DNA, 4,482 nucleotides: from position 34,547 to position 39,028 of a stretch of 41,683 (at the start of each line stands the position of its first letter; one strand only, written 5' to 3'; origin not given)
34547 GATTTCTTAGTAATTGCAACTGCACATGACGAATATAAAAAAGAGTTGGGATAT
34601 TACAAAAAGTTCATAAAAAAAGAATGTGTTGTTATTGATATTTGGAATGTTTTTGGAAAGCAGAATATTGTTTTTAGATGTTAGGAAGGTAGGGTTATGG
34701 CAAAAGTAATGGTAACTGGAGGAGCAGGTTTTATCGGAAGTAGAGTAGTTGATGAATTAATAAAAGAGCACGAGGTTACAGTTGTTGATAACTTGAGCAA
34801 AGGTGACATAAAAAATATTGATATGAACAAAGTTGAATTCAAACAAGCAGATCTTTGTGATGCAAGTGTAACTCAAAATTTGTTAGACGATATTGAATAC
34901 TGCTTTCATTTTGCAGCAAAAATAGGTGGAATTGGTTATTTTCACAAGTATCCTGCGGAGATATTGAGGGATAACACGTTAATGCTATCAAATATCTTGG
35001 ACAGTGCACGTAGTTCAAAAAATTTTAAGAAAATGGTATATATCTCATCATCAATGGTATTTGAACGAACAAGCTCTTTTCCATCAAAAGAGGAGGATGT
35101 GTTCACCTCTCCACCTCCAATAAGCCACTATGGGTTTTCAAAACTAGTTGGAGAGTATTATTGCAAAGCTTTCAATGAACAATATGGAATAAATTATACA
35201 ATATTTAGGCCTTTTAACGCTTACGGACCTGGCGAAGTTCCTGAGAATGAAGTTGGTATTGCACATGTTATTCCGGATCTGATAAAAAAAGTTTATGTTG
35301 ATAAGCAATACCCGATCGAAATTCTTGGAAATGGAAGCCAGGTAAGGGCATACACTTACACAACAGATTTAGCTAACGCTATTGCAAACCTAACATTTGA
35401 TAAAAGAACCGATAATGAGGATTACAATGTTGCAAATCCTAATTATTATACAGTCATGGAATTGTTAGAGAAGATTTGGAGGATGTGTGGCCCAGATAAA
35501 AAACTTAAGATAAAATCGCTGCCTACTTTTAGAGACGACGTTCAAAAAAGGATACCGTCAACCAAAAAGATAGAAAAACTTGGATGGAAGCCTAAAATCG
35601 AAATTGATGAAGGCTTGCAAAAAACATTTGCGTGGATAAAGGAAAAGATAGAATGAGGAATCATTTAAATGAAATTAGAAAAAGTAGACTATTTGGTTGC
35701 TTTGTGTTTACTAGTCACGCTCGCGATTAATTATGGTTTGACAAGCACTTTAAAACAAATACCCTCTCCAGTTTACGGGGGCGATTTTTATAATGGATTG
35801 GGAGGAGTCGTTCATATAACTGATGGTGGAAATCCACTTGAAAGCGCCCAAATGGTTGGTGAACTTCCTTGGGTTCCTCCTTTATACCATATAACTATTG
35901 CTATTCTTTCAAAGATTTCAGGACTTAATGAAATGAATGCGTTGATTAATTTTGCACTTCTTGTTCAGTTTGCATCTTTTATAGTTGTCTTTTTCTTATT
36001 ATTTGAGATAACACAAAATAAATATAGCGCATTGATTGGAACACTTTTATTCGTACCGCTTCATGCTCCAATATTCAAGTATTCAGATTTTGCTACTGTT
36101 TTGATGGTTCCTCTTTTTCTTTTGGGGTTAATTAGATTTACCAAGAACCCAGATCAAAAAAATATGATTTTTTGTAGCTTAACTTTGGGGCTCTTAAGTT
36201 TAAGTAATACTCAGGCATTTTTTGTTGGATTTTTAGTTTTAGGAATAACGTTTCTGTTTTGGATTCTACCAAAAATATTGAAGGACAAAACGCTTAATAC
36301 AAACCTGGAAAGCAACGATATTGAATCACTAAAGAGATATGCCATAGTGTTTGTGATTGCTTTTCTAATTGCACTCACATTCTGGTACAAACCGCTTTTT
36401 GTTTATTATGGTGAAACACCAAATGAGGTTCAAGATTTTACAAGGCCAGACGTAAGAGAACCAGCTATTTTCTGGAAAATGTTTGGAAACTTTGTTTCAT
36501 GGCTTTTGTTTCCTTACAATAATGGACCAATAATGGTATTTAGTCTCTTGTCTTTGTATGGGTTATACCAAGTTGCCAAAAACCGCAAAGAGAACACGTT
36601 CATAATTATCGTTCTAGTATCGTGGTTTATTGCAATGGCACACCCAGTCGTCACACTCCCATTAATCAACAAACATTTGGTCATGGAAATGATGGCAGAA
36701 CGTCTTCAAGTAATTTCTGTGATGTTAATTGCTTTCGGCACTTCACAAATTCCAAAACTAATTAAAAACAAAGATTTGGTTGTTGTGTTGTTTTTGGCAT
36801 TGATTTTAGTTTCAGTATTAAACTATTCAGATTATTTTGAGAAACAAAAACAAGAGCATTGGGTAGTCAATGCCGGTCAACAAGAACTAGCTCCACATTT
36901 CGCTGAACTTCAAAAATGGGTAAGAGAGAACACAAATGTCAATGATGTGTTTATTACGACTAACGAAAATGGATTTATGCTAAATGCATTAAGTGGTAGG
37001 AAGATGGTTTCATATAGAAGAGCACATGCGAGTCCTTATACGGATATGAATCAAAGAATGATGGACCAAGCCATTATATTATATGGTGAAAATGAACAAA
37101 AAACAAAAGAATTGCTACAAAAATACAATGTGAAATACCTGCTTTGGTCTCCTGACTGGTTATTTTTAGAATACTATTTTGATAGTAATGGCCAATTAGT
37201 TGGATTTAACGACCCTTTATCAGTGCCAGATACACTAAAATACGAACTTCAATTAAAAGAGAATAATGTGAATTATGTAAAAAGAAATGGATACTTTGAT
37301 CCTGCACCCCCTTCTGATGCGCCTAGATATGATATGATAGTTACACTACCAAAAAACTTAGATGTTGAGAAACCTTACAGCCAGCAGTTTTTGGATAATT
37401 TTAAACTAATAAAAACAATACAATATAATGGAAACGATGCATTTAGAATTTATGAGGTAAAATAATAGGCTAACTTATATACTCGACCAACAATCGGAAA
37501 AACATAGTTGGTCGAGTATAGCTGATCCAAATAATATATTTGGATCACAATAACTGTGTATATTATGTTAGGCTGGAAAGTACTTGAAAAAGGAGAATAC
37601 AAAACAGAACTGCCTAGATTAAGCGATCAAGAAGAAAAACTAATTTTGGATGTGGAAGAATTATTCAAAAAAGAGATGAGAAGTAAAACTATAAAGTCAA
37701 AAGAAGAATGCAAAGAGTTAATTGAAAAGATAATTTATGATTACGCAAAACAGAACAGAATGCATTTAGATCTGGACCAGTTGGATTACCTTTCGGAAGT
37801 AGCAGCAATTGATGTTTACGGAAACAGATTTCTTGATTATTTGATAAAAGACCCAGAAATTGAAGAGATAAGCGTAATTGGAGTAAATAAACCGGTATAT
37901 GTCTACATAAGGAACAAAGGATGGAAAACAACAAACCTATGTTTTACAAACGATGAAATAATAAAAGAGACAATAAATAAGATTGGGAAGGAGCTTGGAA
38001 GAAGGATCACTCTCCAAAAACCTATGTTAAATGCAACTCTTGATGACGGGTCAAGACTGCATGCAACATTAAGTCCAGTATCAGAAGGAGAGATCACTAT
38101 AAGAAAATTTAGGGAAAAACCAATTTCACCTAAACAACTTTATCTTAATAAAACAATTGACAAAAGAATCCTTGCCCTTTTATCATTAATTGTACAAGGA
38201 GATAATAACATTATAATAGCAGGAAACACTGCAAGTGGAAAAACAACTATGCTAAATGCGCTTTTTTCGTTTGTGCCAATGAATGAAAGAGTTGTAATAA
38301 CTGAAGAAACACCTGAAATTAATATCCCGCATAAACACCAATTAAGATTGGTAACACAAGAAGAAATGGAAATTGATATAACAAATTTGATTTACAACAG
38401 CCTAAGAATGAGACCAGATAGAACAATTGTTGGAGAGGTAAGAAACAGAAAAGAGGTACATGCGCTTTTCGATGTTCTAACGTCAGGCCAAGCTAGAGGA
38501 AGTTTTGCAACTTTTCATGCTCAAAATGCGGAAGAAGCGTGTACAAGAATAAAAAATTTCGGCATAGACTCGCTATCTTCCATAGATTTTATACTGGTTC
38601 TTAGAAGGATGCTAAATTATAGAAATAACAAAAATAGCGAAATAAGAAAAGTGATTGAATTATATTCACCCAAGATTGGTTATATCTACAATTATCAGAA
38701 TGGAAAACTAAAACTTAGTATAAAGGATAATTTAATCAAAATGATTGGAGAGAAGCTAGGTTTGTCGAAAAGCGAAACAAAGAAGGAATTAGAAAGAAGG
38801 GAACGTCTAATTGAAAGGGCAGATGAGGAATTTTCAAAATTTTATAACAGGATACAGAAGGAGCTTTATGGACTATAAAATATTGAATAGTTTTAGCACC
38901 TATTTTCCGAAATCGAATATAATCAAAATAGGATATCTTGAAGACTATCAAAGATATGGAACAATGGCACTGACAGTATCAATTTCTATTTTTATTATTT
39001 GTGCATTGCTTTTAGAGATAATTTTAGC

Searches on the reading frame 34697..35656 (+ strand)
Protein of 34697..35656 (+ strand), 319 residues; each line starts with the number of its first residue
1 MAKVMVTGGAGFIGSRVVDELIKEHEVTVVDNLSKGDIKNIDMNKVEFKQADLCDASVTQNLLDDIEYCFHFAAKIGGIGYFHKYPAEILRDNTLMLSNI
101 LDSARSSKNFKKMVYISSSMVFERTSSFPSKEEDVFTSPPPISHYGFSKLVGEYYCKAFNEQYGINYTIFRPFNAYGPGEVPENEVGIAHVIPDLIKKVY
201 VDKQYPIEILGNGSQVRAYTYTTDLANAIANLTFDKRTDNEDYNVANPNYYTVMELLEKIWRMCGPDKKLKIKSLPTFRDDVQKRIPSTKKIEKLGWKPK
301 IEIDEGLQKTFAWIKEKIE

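Call 12: search_protein_families(library=pfam, proteins=[window:34697-35656:+])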
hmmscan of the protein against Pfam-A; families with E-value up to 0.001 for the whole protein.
window:34697-35656:+ (319 aa): 7 families
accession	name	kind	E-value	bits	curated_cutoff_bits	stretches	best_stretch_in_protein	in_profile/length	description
PF01370.27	Epimerase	-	1.2e-53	182.5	20.9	1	4-246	1-240/240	NAD dependent epimerase/dehydratase family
PF16363.11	GDP_Man_Dehyd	-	2.2e-41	142.9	27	1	5-310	1-332/332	GDP-mannose 4,6 dehydratase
PF01073.25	3Beta_HSD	-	4.6e-15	55.8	22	1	5-181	1-187/280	3-beta hydroxysteroid dehydrogenase/isomerase family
PF07993.18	NAD_binding_4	-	1.7e-12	47.5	20.1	1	56-202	79-232/258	Male sterility protein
PF04321.23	RmlD_sub_bind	-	5.1e-09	36.1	27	1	3-268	2-235/287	RmlD substrate binding domain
PF02719.21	Polysacc_synt_2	-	1.4e-08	34.7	20.2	1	4-119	1-129/293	Polysaccharide biosynthesis protein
PF13460.12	NAD_binding_10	-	4.9e-06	27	27.2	1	8-172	1-143/184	NAD(P)H-binding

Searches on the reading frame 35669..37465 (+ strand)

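Call 12: search_protein_families(library=pfam, proteins=[window:35669-37465:+])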
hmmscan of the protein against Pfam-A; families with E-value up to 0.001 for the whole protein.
window:35669-37465:+ (598 aa): 0 families

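Call 36: search_protein_families(library=ncbifam, proteins=[L001:13036-14784:+, L001:14798-15658:+, L001:15709-16656:-], max_evalue=1e-10)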
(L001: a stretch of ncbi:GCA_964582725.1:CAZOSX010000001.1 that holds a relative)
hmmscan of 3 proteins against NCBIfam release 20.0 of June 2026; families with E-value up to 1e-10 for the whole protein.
L001:13036-14784:+ (582 aa): 50 families (the best 25 are shown)
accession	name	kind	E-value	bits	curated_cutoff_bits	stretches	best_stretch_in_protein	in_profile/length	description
TIGR00118.1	acolac_lg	equivalog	1.2e-130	436.6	538.35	1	4-553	4-543/557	biosynthetic-type acetolactate synthase large subunit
NF004919.0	PRK06276.1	equivalog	4.6e-118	395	866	1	1-550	1-544/582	acetolactate synthase large subunit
NF006524.0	PRK08978.1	equivalog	2.9e-116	388.9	738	1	4-552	4-532/548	acetolactate synthase 2 catalytic subunit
NF005651.0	PRK07418.1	subfamily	8.2e-113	377.7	942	1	7-554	25-569/617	acetolactate synthase large subunit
NF004710.0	PRK06048.1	equivalog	1.2e-112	377.2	976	1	2-560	9-553/561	acetolactate synthase large subunit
NF006319.0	PRK08527.1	equivalog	1.8e-107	360.1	905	1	4-556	7-550/565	acetolactate synthase large subunit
NF005584.0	PRK07282.1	equivalog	3.7e-107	359.2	970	1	4-552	13-548/566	acetolactate synthase large subunit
NF005058.0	PRK06466.1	equivalog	1.1e-106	357.6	951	1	4-553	7-556/574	acetolactate synthase 3 large subunit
NF005860.0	PRK07789.1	equivalog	1.5e-106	357.1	881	1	5-548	38-582/615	acetolactate synthase large subunit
NF005824.0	PRK07710.1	equivalog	2.5e-103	346.4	976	1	8-558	24-562/573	acetolactate synthase large subunit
NF006581.0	PRK09107.1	equivalog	3.1e-103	346.1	974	1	5-555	15-564/595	acetolactate synthase 3 large subunit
NF005228.0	PRK06725.1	equivalog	4.1e-103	345.5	991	1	5-555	20-556/571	acetolactate synthase large subunit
NF006525.0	PRK08979.1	equivalog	6.1e-102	341.8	1084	1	5-552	8-553/572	acetolactate synthase 3 large subunit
NF005364.0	PRK06882.1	equivalog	3.2e-99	332.9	1083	1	6-549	9-550/574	acetolactate synthase 3 large subunit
NF005936.0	PRK07979.1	equivalog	6.6e-99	331.8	1080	1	6-549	9-552/574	acetolactate synthase 3 large subunit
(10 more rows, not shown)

L001:14798-15658:+ (286 aa): 2 families
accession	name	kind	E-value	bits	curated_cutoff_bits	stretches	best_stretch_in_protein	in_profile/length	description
NF001452.0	PRK00311.1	subfamily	1.7e-103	345.6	272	1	5-269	2-266/267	3-methyl-2-oxobutanoate hydroxymethyltransferase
TIGR00222.1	panB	equivalog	1.5e-95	319.7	207.55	1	7-269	3-263/264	3-methyl-2-oxobutanoate hydroxymethyltransferase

L001:15709-16656:- (315 aa): 21 families
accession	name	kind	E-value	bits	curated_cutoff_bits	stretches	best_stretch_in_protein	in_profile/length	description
NF005069.0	PRK06487.1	equivalog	2.9e-72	243.4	448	1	33-315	37-320/320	2-hydroxyacid dehydrogenase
TIGR01327.1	PGDH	equivalog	3.9e-72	243.7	454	1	11-311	8-306/525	phosphoglycerate dehydrogenase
NF009714.1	PRK13243.1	equivalog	2.8e-69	234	455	1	11-315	11-323/332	glyoxylate reductase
NF006263.0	PRK08410.1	equivalog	1.1e-65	222.1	389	1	2-308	2-309/311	D-2-hydroxyacid dehydrogenase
NF005387.0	PRK06932.1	equivalog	6.2e-62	209.4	492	1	33-307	33-311/314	2-hydroxyacid dehydrogenase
NF008759.0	PRK11790.1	equivalog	5.9e-52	176.7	404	1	13-290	22-301/410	phosphoglycerate dehydrogenase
NF011938.0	PRK15409.1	equivalog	1.9e-48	165.1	492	1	50-309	50-312/324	glyoxylate/hydroxypyruvate reductase GhrB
NF005027.0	PRK06436.1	equivalog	3.7e-46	157.6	261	1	63-314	46-288/303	2-hydroxyacid dehydrogenase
NF000492.1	vanH_gen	exception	5.3e-45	153.8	540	1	60-305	58-310/312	D-lactate dehydrogenase VanH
NF005750.0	PRK07574.1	equivalog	1.5e-44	152.7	329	1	42-284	88-335/386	NAD-dependent formate dehydrogenase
NF041369.1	Dhydh_Halo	equivalog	6.1e-43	147.2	400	1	68-308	57-297/305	D-2-hydroxyacid dehydrogenase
NF000004.1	vanH-D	exception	5.4e-40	137.5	550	1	66-302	72-313/323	D-lactate dehydrogenase VanH-D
NF001309.0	PRK00257.1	equivalog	3.7e-37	128.2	434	1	24-307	21-279/379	4-phosphoerythronate dehydrogenase PdxB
NF000371.1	vanH_Agroup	exception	1.6e-35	122.8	700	1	65-305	70-315/322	VanH-A/VanH-Pt family D-lactate dehydrogenase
NF006374.0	PRK08605.1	subfamily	3.3e-35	121.7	356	1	57-289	58-305/332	D-lactate dehydrogenase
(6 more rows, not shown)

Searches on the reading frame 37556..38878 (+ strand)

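Call 13: search_protein_families(library=pfam, proteins=[window:37556-38878:+])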
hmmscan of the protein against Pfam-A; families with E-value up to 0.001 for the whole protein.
window:37556-38878:+ (440 aa): 1 family
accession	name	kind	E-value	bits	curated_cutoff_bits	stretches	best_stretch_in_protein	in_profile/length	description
PF00437.27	T2SSE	-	1.3e-33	116.6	24.9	1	108-347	19-273/370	Type II/IV secretion system protein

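Call 36: search_protein_families(library=ncbifam, proteins=[L001:13036-14784:+, L001:14798-15658:+, L001:15709-16656:-], max_evalue=1e-10)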
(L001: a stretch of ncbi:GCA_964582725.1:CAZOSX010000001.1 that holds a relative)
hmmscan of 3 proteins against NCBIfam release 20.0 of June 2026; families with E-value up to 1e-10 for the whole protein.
L001:13036-14784:+ (582 aa): 50 families (the best 25 are shown)
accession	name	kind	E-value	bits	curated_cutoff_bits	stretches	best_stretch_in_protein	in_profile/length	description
TIGR00118.1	acolac_lg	equivalog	1.2e-130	436.6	538.35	1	4-553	4-543/557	biosynthetic-type acetolactate synthase large subunit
NF004919.0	PRK06276.1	equivalog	4.6e-118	395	866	1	1-550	1-544/582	acetolactate synthase large subunit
NF006524.0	PRK08978.1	equivalog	2.9e-116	388.9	738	1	4-552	4-532/548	acetolactate synthase 2 catalytic subunit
NF005651.0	PRK07418.1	subfamily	8.2e-113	377.7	942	1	7-554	25-569/617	acetolactate synthase large subunit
NF004710.0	PRK06048.1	equivalog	1.2e-112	377.2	976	1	2-560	9-553/561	acetolactate synthase large subunit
NF006319.0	PRK08527.1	equivalog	1.8e-107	360.1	905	1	4-556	7-550/565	acetolactate synthase large subunit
NF005584.0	PRK07282.1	equivalog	3.7e-107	359.2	970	1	4-552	13-548/566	acetolactate synthase large subunit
NF005058.0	PRK06466.1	equivalog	1.1e-106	357.6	951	1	4-553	7-556/574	acetolactate synthase 3 large subunit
NF005860.0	PRK07789.1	equivalog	1.5e-106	357.1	881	1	5-548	38-582/615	acetolactate synthase large subunit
NF005824.0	PRK07710.1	equivalog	2.5e-103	346.4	976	1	8-558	24-562/573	acetolactate synthase large subunit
NF006581.0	PRK09107.1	equivalog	3.1e-103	346.1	974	1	5-555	15-564/595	acetolactate synthase 3 large subunit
NF005228.0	PRK06725.1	equivalog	4.1e-103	345.5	991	1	5-555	20-556/571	acetolactate synthase large subunit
NF006525.0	PRK08979.1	equivalog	6.1e-102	341.8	1084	1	5-552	8-553/572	acetolactate synthase 3 large subunit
NF005364.0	PRK06882.1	equivalog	3.2e-99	332.9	1083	1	6-549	9-550/574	acetolactate synthase 3 large subunit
NF005936.0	PRK07979.1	equivalog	6.6e-99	331.8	1080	1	6-549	9-552/574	acetolactate synthase 3 large subunit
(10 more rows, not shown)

L001:14798-15658:+ (286 aa): 2 families
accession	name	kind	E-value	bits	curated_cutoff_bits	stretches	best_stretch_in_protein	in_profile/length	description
NF001452.0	PRK00311.1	subfamily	1.7e-103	345.6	272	1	5-269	2-266/267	3-methyl-2-oxobutanoate hydroxymethyltransferase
TIGR00222.1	panB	equivalog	1.5e-95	319.7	207.55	1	7-269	3-263/264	3-methyl-2-oxobutanoate hydroxymethyltransferase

L001:15709-16656:- (315 aa): 21 families
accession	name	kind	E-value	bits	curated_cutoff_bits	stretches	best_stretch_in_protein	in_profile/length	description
NF005069.0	PRK06487.1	equivalog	2.9e-72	243.4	448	1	33-315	37-320/320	2-hydroxyacid dehydrogenase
TIGR01327.1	PGDH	equivalog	3.9e-72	243.7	454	1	11-311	8-306/525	phosphoglycerate dehydrogenase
NF009714.1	PRK13243.1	equivalog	2.8e-69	234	455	1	11-315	11-323/332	glyoxylate reductase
NF006263.0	PRK08410.1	equivalog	1.1e-65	222.1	389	1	2-308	2-309/311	D-2-hydroxyacid dehydrogenase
NF005387.0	PRK06932.1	equivalog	6.2e-62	209.4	492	1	33-307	33-311/314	2-hydroxyacid dehydrogenase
NF008759.0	PRK11790.1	equivalog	5.9e-52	176.7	404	1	13-290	22-301/410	phosphoglycerate dehydrogenase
NF011938.0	PRK15409.1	equivalog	1.9e-48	165.1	492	1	50-309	50-312/324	glyoxylate/hydroxypyruvate reductase GhrB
NF005027.0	PRK06436.1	equivalog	3.7e-46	157.6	261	1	63-314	46-288/303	2-hydroxyacid dehydrogenase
NF000492.1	vanH_gen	exception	5.3e-45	153.8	540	1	60-305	58-310/312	D-lactate dehydrogenase VanH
NF005750.0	PRK07574.1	equivalog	1.5e-44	152.7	329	1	42-284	88-335/386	NAD-dependent formate dehydrogenase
NF041369.1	Dhydh_Halo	equivalog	6.1e-43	147.2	400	1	68-308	57-297/305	D-2-hydroxyacid dehydrogenase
NF000004.1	vanH-D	exception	5.4e-40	137.5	550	1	66-302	72-313/323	D-lactate dehydrogenase VanH-D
NF001309.0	PRK00257.1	equivalog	3.7e-37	128.2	434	1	24-307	21-279/379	4-phosphoerythronate dehydrogenase PdxB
NF000371.1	vanH_Agroup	exception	1.6e-35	122.8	700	1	65-305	70-315/322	VanH-A/VanH-Pt family D-lactate dehydrogenase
NF006374.0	PRK08605.1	subfamily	3.3e-35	121.7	356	1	57-289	58-305/332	D-lactate dehydrogenase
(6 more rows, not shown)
